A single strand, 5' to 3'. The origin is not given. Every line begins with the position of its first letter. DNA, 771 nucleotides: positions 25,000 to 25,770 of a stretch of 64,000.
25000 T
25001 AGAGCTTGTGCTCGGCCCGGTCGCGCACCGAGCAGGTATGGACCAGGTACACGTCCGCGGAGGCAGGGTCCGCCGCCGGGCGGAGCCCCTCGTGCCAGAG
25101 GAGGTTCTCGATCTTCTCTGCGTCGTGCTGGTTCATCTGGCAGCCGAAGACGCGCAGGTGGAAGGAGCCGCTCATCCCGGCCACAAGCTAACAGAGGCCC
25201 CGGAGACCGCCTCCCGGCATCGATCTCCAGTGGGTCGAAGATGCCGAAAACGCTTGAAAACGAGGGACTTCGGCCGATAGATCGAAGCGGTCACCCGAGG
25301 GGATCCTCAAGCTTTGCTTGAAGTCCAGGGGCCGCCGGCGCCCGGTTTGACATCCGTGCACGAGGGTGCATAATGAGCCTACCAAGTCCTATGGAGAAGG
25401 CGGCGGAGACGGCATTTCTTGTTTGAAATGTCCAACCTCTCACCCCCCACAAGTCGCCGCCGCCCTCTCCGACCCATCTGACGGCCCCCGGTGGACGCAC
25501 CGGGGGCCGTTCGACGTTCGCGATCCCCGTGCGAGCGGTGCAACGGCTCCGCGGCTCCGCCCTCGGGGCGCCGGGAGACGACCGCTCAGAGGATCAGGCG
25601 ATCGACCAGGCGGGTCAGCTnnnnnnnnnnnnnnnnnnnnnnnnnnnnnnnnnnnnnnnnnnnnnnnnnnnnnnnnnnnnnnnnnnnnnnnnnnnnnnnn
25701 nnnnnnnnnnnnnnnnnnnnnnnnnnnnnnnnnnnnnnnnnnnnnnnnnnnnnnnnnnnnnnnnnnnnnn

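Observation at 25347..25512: Candidate small RNA: near-consensus sigma70 promoter plus perfect GC hairpin in an intergenic island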

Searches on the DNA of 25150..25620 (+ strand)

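Call 4: search_rna_families(source=window, start=25150, end=25620, threshold=evalue, max_evalue=10, show_alignments=2)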
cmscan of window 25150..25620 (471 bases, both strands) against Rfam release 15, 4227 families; matches with E-value up to 10: 4.
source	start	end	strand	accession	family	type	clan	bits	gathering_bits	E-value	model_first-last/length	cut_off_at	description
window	25482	25509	-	RF03582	mir-m22-1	Gene; miRNA;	-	16.9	80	4.4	1-67/67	no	mir-m22-1 microRNA precursor family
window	25413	25503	-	RF02151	MIMT1_1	Gene; lncRNA;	-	15.6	45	1.5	1-88/88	no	MER1 repeat containing imprinted transcript 1 conserved region 1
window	25484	25512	+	RF02795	Pab91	Gene; snRNA; snoRNA; HACA-box;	-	14.9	71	6.2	16-45/57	no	Pab91 RNA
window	25193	25265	+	RF02133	HOXB13-AS1_2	Gene; lncRNA;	-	12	40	3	1-81/81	no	HOXB13 antisense RNA 1 conserved region 2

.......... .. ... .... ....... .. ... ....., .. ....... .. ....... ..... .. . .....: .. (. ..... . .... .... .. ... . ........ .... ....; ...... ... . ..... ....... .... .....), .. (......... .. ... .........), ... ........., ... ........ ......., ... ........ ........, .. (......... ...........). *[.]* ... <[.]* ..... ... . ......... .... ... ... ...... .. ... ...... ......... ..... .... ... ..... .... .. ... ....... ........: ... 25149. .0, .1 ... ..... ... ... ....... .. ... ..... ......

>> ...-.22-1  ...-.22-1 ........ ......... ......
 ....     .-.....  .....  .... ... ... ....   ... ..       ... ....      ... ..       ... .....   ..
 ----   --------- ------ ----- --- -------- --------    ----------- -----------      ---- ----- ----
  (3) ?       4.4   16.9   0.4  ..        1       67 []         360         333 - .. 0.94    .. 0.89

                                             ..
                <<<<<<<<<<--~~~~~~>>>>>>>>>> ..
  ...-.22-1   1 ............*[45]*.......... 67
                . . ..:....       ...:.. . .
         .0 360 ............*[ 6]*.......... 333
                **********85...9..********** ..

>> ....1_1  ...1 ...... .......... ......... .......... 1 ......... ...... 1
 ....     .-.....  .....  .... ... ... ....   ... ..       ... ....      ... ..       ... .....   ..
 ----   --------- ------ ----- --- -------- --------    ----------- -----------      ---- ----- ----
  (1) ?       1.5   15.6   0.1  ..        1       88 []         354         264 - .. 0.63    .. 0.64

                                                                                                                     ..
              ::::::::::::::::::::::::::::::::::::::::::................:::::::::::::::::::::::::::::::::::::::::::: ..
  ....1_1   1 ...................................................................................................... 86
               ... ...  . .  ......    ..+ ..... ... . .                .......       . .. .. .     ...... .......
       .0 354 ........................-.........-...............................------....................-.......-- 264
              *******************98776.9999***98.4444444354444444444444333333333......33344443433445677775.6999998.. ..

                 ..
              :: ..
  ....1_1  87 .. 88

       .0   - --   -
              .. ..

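Call 25: build_rna_model(alignment_id=A3, structure=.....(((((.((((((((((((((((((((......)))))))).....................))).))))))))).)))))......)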
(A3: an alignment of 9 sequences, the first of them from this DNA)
Model R1 built from alignment A3 (9 sequences, 91 columns); structure: as given.
model positions 91; base pairs 25; branch points 0; effective number of sequences 0.93; information 0.627 bits per position. Calibrated on 0.2 Mb of random sequence (short: E-values are rough).
structure used (alignment columns):
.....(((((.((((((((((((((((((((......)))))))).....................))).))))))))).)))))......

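Call 27: search_with_rna_model(model_id=R1, sources=[window, L001, L002, L003, L004, L005, L006, L007, L008, L009, L010, L011, L012, L013, L014, L015, L016, L017, L018, L019, L020, L021, L022, L023, L024, L025, L026, L027, L028, L029, L030, L031, L032, L033, L034, L035, L036, L037, L038, L039, L040, L041, L042, L043, L044, L045, L046, L047, L048, L049, L050, L051, L052, L053, L054, L055, L056, L057, L058, L059, L060, L061, L062, L063, L064, L065, L066, L067, L068, L069, L070, L071, L072, L073, L074, L075, L076, L077, L078, L079, L080], max_evalue=1, make_alignment=false)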
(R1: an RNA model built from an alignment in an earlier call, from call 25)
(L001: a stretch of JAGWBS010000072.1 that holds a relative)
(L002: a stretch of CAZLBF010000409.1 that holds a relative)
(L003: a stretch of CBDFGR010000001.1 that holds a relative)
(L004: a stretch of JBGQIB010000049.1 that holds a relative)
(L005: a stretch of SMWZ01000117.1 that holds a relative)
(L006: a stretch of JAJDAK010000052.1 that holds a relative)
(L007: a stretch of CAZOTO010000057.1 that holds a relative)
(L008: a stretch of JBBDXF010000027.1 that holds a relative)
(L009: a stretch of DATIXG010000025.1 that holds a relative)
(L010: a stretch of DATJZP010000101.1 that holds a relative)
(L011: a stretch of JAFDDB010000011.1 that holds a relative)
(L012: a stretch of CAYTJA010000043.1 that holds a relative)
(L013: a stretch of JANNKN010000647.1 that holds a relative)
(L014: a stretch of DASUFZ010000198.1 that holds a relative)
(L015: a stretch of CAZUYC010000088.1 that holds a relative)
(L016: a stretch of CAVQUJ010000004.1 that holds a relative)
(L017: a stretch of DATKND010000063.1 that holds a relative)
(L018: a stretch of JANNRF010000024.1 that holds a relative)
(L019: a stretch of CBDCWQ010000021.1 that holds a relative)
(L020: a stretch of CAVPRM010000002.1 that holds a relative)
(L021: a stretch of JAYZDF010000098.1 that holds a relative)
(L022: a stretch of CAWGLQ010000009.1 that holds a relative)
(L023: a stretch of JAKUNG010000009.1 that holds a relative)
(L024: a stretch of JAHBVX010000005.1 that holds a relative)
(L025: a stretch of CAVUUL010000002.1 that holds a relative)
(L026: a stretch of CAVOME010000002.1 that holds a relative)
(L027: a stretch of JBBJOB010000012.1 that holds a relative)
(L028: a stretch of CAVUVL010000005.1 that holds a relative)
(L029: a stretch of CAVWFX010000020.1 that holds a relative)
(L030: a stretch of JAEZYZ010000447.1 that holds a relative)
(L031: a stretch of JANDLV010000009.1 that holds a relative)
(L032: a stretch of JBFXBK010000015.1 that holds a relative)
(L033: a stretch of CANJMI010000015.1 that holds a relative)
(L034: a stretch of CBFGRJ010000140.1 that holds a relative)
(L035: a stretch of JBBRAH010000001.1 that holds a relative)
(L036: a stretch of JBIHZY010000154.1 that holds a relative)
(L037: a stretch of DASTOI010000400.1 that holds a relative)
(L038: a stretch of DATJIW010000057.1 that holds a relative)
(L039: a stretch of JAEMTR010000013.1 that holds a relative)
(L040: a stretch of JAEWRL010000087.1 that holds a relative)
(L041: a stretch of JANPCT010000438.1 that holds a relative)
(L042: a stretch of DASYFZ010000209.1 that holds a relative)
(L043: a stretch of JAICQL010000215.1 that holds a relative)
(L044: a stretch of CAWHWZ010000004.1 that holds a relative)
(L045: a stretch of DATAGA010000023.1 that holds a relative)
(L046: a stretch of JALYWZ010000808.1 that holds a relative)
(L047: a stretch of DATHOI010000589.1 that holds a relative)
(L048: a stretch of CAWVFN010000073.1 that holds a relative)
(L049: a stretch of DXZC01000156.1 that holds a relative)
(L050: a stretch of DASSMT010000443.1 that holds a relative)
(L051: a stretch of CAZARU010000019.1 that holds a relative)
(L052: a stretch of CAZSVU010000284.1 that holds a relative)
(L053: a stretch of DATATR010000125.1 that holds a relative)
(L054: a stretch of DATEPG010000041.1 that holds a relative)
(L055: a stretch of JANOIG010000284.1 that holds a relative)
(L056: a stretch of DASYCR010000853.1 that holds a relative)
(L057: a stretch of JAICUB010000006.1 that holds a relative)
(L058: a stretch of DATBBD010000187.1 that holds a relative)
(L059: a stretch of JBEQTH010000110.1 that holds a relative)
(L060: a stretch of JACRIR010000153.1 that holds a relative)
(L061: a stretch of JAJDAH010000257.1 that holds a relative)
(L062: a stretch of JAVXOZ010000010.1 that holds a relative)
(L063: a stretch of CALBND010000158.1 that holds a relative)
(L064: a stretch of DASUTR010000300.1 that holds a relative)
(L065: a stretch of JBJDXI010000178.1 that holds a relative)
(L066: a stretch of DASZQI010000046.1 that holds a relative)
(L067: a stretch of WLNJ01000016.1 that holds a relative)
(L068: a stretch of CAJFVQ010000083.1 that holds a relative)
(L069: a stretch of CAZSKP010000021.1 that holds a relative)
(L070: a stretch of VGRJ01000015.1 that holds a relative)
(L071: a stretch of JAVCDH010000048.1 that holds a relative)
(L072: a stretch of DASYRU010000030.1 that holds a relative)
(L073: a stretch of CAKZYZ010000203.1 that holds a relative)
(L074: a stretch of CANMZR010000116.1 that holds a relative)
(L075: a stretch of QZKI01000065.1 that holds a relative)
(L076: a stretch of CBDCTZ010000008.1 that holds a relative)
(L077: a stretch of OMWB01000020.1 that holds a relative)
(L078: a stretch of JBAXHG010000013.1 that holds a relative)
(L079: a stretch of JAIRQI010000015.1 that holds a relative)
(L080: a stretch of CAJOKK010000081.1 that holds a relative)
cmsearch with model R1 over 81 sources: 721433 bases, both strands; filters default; matches with E-value up to 1: 32.
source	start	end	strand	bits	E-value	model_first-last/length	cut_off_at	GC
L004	3655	3745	-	118.8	2.1e-25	1-91/91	no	0.54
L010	3661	3751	-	118.8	2.2e-25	1-91/91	no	0.53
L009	519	609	-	118.1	3.3e-25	1-91/91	no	0.56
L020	3653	3743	-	117.7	4.1e-25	1-91/91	no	0.56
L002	1315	1405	-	117.6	4.4e-25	1-91/91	no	0.56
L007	3660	3749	-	105.4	3.8e-22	1-91/91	no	0.54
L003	3631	3720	-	104.2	7.3e-22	1-91/91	no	0.61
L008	3686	3774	-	104.1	7.6e-22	1-91/91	no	0.61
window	25388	25476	+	103.6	1e-21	1-91/91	no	0.61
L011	3593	3683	-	98.2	2e-20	1-91/91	no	0.58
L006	3695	3783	-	93.7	2.5e-19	1-91/91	no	0.54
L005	3207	3296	-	88.2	5.4e-18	1-91/91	no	0.56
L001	2831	2923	-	79.8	5.5e-16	1-91/91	no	0.62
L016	3712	3797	-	64.4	2.8e-12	1-91/91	no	0.57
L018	3717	3803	-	64.2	3.2e-12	1-91/91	no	0.59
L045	2372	2457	-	63.5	4.7e-12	1-91/91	no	0.56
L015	3702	3787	-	63.3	5.4e-12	1-91/91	no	0.58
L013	89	174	-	60.2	3e-11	1-91/91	no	0.58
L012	3542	3627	-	58.3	8.6e-11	1-91/91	no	0.58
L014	3608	3693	-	58.2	9.3e-11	1-91/91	no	0.58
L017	3423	3508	-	58.2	9.3e-11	1-91/91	no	0.58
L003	3632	3721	+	23.3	0.024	1-91/91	no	0.61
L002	1316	1406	+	23.1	0.026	1-91/91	no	0.56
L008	3687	3775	+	22.7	0.033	1-91/91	no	0.61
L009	520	610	+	21.4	0.07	1-91/91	no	0.57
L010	3662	3752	+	20.6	0.1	1-91/91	no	0.54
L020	3654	3744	+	20.3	0.12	1-91/91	no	0.57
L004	3656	3746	+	20.2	0.13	1-91/91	no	0.55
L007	3661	3750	+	20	0.14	1-91/91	no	0.54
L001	2832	2924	+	19.6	0.18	1-91/91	no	0.61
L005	3208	3297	+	17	0.78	1-91/91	no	0.57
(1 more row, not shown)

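Call 28: search_with_rna_model(model_id=R1, sources=[window, L001, L002, L003, L004, L005, L006, L007, L008, L009, L010, L011, L012, L013, L014, L015, L016, L017, L018, L020, L045, L122, L123, L124, L125, L126, L127, L128, L129, L130, L131, L132, L133, L134, L135, L136, L137, L138, L139, L140, L141, L142, L143, L144, L145, L146, L147, L148, L149, L150, L151, L152, L153, L154, L155, L156, L157, L158, L159, L160, L161, L162, L163, L164, L165, L166, L167, L168, L169, L170, L171, L172, L173, L174, L175, L176, L177, L178, L179, L180, L181, L182, L183, L184, L185, L186, L187, L188, L189, L190, L191, L192, L193, L194, L195, L196, L197, L198, L199, L200], max_evalue=0.000001, make_alignment=true)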
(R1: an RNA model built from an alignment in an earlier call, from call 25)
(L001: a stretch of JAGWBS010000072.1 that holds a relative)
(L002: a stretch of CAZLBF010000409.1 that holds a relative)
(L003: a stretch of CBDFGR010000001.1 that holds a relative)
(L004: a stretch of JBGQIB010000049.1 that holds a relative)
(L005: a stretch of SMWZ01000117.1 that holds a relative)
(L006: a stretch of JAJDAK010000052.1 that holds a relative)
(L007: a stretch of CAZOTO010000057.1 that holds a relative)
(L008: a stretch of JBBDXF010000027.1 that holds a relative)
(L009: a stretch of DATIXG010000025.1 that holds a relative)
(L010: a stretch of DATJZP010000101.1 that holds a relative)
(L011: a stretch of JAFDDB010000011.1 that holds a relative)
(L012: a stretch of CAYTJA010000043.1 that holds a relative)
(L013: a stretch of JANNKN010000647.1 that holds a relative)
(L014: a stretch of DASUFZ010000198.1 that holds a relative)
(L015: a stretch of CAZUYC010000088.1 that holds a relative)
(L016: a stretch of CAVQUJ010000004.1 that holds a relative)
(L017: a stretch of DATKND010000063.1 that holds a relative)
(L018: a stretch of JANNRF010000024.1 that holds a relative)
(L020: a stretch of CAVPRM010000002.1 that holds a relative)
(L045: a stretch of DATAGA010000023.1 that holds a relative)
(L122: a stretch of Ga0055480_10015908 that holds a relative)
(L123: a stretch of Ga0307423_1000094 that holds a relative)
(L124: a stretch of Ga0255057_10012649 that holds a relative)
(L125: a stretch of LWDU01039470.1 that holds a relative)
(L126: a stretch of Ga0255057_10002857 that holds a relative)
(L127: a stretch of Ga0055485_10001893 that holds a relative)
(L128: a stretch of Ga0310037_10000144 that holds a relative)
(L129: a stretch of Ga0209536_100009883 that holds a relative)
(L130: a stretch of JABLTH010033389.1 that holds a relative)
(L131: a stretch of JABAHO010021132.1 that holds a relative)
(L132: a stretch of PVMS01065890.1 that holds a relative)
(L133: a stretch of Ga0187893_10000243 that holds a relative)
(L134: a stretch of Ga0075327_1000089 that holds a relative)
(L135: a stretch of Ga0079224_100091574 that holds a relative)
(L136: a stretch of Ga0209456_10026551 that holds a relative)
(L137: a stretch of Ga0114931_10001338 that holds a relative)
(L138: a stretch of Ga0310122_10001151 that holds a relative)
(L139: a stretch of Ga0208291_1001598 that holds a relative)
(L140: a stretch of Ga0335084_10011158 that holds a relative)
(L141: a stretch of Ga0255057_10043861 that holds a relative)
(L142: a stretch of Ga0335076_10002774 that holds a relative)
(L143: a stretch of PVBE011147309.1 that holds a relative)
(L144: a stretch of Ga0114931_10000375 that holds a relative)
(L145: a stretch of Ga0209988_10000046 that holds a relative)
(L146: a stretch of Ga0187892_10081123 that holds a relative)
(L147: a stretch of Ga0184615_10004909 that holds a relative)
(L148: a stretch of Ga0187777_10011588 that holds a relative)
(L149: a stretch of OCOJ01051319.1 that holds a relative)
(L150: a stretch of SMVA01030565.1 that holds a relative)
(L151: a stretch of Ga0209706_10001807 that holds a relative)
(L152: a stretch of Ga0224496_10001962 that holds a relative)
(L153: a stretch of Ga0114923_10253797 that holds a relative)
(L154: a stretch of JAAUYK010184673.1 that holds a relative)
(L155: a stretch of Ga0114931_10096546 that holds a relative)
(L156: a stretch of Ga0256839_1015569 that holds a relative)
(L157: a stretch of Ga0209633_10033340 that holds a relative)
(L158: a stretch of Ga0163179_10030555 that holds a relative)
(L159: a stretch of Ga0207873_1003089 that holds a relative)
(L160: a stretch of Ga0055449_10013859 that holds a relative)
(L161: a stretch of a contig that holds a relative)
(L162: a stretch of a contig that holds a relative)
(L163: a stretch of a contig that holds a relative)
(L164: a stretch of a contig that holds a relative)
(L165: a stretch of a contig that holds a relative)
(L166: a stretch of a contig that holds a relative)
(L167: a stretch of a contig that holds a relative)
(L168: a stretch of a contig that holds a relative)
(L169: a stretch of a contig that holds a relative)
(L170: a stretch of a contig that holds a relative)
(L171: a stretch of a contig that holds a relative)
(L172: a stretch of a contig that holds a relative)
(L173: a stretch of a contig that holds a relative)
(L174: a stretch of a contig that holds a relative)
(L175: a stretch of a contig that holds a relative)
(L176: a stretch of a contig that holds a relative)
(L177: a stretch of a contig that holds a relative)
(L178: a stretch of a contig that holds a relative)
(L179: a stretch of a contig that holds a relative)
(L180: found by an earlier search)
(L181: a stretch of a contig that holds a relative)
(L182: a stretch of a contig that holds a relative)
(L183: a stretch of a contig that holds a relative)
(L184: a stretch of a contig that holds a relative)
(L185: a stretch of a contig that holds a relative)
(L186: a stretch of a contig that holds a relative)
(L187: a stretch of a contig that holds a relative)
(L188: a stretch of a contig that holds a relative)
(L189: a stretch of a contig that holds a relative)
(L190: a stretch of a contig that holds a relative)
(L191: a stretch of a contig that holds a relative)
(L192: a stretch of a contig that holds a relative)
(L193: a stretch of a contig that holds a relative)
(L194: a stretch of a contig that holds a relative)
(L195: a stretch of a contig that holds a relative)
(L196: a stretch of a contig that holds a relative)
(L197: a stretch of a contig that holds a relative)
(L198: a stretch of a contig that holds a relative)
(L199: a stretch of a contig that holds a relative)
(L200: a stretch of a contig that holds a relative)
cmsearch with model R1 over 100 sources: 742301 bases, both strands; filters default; matches with E-value up to 0.000001: 96.
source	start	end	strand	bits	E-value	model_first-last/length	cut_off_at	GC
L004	3655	3745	-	118.8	2.2e-25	1-91/91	no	0.54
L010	3661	3751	-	118.8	2.3e-25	1-91/91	no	0.53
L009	519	609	-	118.1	3.4e-25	1-91/91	no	0.56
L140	6436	6526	-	118.1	3.4e-25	1-91/91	no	0.56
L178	214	304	+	117.8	4e-25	1-91/91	no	0.54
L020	3653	3743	-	117.7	4.2e-25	1-91/91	no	0.56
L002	1315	1405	-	117.6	4.5e-25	1-91/91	no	0.56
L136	1942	2032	-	117.6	4.5e-25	1-91/91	no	0.56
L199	5960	6050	+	117.3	5.1e-25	1-91/91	no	0.55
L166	226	316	+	117.3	5.2e-25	1-91/91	no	0.55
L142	10401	10491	+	117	6.3e-25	1-91/91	no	0.55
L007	3660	3749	-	105.4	3.9e-22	1-91/91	no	0.54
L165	3810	3898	+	105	4.9e-22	1-91/91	no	0.53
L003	3631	3720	-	104.2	7.6e-22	1-91/91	no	0.61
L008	3686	3774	-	104.1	7.8e-22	1-91/91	no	0.61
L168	3877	3965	+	104.1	7.8e-22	1-91/91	no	0.61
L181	7374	7461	+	100.4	6.2e-21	1-91/91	no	0.58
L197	2009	2099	+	100.4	6.3e-21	1-91/91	no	0.57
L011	3593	3683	-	98.2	2.1e-20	1-91/91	no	0.58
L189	570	657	+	97.3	3.6e-20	1-91/91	no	0.58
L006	3695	3783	-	93.7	2.5e-19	1-91/91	no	0.54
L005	3207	3296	-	88.2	5.5e-18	1-91/91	no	0.56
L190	944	1033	-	88.2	5.5e-18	1-91/91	no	0.56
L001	2831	2923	-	79.8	5.6e-16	1-91/91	no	0.62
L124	1075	1160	+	71.1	7.3e-14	1-91/91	no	0.56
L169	2084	2169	-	70.2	1.2e-13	1-91/91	no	0.57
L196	1727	1811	+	70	1.3e-13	1-91/91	no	0.55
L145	5290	5375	-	69.9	1.4e-13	1-91/91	no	0.57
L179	664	749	+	69.7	1.5e-13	1-91/91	no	0.58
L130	5842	5926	+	69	2.3e-13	1-91/91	no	0.6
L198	4399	4485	+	67.1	6.6e-13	1-91/91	no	0.56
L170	2039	2124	+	67.1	6.6e-13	1-91/91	no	0.55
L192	3608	3694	+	66.4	1e-12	1-91/91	no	0.57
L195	245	330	+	65.8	1.4e-12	1-91/91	no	0.57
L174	3433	3518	+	65.7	1.4e-12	1-91/91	no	0.59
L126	2088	2173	-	64.9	2.3e-12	1-91/91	no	0.58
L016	3712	3797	-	64.4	2.9e-12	1-91/91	no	0.57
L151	10818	10903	-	64.3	3.1e-12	1-91/91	no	0.57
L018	3717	3803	-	64.2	3.2e-12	1-91/91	no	0.59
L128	1884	1969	+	64.2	3.3e-12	1-91/91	no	0.57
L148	4132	4217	+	64.2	3.3e-12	1-91/91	no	0.57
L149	873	958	+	64.2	3.3e-12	1-91/91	no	0.57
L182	6038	6123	+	64.2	3.3e-12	1-91/91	no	0.57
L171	354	439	-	64.1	3.5e-12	1-91/91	no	0.55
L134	8937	9022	+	64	3.8e-12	1-91/91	no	0.58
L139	1008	1093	+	64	3.8e-12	1-91/91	no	0.58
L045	2372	2457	-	63.5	4.9e-12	1-91/91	no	0.56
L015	3702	3787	-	63.3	5.6e-12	1-91/91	no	0.58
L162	607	692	-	62.1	1.1e-11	1-91/91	no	0.6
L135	2494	2580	-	61.9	1.2e-11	1-91/91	no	0.59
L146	1401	1490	+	61.6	1.4e-11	1-91/91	no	0.56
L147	6191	6280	+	61.6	1.4e-11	1-91/91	no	0.56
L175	3242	3327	-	61.6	1.4e-11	1-91/91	no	0.57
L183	4081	4166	-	61.6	1.4e-11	1-91/91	no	0.6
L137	8461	8546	-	61.5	1.5e-11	1-91/91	no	0.56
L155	2489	2574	+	61.5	1.5e-11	1-91/91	no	0.56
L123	3900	3985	-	61.5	1.5e-11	1-91/91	no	0.58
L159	10209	10294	-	61.5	1.5e-11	1-91/91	no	0.58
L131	3887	3972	+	61.2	1.8e-11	1-91/91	no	0.59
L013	89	174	-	60.2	3.1e-11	1-91/91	no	0.58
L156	3340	3424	+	59.7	4e-11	1-91/91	no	0.61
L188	934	1020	-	59.7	4e-11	1-91/91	no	0.57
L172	3876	3961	+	59.4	4.9e-11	1-91/91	no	0.55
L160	1687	1774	+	59.1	5.5e-11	1-91/91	no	0.57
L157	2533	2616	+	58.6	7.6e-11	1-91/91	no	0.6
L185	1027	1112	+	58.5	7.7e-11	1-91/91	no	0.58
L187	26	111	+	58.5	7.7e-11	1-91/91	no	0.58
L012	3542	3627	-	58.3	8.8e-11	1-91/91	no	0.58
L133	2721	2806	-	58.3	8.8e-11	1-91/91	no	0.58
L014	3608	3693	-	58.2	9.5e-11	1-91/91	no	0.58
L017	3423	3508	-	58.2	9.5e-11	1-91/91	no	0.58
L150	1556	1640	-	58.1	9.7e-11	1-91/91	no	0.58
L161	178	265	+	58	1.1e-10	1-91/91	no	0.58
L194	2204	2290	-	57.7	1.2e-10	1-91/91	no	0.59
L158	3283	3370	-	57.3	1.5e-10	1-91/91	no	0.56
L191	3041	3128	-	57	1.8e-10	1-91/91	no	0.56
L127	2454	2541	+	56.9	1.9e-10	1-91/91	no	0.57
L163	13824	13909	+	56.5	2.3e-10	1-91/91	no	0.55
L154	2205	2290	+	56.5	2.3e-10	1-91/91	no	0.59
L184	4841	4928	+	56.5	2.4e-10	1-91/91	no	0.56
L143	4881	4966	+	56.3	2.7e-10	1-91/91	no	0.59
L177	2123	2208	+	56.3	2.7e-10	1-91/91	no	0.59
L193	1763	1849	+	56.2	2.8e-10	1-91/91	no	0.6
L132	1869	1954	-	56.1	2.9e-10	1-91/91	no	0.52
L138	536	623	+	56.1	3e-10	1-91/91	no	0.57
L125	119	206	+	56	3.2e-10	1-91/91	no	0.56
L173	193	280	-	55.9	3.3e-10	1-91/91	no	0.57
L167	588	673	-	55.4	4.5e-10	1-91/91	no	0.51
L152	9575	9660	-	54.9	5.7e-10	1-91/91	no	0.6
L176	3943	4028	-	54.9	5.7e-10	1-91/91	no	0.6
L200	5826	5922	+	54.5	7.1e-10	1-91/91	no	0.59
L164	1270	1357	-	54.4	7.6e-10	1-91/91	no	0.59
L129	2862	2949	-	50.7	5.9e-09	1-91/91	no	0.6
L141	29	112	-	50.1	8.4e-09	1-91/91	no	0.57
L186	2115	2175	+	41.7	9e-07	1-63/91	3'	0.52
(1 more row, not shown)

Alignment A4: 96 matches aligned to the model, 116 columns, each read 5' to 3' on its own strand. Consensus structure (alignment columns), stored with it:
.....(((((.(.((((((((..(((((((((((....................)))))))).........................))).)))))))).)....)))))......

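Call 44: build_rna_model(alignment_id=A4)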
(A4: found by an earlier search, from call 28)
Model R2 built from alignment A4 (96 sequences, 116 columns); structure: stored with the alignment.
model positions 88; base pairs 24; branch points 0; effective number of sequences 1.4; information 0.647 bits per position. Calibrated on 0.2 Mb of random sequence (short: E-values are rough).
structure used (alignment columns):
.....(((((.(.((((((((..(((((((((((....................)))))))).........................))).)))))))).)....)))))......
